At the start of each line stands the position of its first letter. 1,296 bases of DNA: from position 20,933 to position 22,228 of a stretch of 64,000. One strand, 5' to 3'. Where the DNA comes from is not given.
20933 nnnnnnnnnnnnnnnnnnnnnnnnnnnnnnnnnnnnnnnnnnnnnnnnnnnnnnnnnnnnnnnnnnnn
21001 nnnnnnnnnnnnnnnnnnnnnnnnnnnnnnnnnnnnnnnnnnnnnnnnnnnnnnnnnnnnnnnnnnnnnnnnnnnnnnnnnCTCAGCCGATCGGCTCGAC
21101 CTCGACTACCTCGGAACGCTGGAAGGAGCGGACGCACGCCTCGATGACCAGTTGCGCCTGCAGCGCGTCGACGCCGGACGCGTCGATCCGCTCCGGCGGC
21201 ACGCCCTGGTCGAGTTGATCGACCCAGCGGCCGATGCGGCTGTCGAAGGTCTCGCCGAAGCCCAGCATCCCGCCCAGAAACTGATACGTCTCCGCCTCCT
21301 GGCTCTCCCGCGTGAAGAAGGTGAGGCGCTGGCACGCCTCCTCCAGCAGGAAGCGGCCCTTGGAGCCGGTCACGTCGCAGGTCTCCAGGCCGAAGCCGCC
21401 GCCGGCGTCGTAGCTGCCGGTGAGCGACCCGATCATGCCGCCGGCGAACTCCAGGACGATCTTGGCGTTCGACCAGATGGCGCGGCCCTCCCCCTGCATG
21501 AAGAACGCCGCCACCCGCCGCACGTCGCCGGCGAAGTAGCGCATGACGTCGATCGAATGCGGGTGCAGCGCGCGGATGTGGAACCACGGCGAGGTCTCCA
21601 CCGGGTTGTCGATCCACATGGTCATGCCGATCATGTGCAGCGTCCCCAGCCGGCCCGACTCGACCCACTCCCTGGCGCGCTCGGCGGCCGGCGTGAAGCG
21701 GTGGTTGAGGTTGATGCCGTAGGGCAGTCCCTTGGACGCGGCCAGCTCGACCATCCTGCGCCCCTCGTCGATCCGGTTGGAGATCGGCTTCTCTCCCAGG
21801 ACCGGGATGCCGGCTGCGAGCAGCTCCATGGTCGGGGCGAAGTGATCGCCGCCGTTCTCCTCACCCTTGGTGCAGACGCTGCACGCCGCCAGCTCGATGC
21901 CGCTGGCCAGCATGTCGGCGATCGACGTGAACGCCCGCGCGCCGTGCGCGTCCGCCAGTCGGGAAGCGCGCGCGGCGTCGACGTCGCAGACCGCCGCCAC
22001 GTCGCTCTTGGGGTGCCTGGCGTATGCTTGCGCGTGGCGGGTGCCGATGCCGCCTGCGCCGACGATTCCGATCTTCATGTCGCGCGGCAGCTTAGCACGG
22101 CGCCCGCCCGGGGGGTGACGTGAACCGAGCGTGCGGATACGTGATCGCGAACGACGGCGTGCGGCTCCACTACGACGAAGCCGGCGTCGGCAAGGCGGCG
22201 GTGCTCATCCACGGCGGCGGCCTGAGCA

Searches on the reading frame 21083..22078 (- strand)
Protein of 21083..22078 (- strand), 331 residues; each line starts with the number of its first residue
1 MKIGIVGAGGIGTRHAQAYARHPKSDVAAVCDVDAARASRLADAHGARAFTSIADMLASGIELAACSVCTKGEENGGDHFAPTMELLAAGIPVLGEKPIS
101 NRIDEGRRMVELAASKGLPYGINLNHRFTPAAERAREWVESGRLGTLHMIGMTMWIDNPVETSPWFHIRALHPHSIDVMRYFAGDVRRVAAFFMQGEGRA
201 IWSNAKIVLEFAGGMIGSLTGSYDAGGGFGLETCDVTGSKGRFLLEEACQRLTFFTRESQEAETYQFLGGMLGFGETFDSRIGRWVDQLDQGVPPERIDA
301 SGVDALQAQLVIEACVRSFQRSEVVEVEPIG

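Call 23: search_protein_families(library=pfam, proteins=[window:21083-22078:-], max_evalue=0.001)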
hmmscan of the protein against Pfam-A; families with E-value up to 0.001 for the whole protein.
window:21083-22078:- (331 aa): 3 families
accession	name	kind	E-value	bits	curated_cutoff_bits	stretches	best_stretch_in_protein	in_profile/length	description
PF01408.29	GFO_IDH_MocA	-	4e-24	86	24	1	1-121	1-117/120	Oxidoreductase family, NAD-binding Rossmann fold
PF22725.1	GFO_IDH_MocA_C3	-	4.9e-16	59.3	27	1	134-243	3-123/124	GFO/IDH/MocA C-terminal domain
PF02894.22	GFO_IDH_MocA_C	-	4.1e-08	33.7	22.9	1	155-327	32-218/218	Oxidoreductase family, C-terminal alpha/beta domain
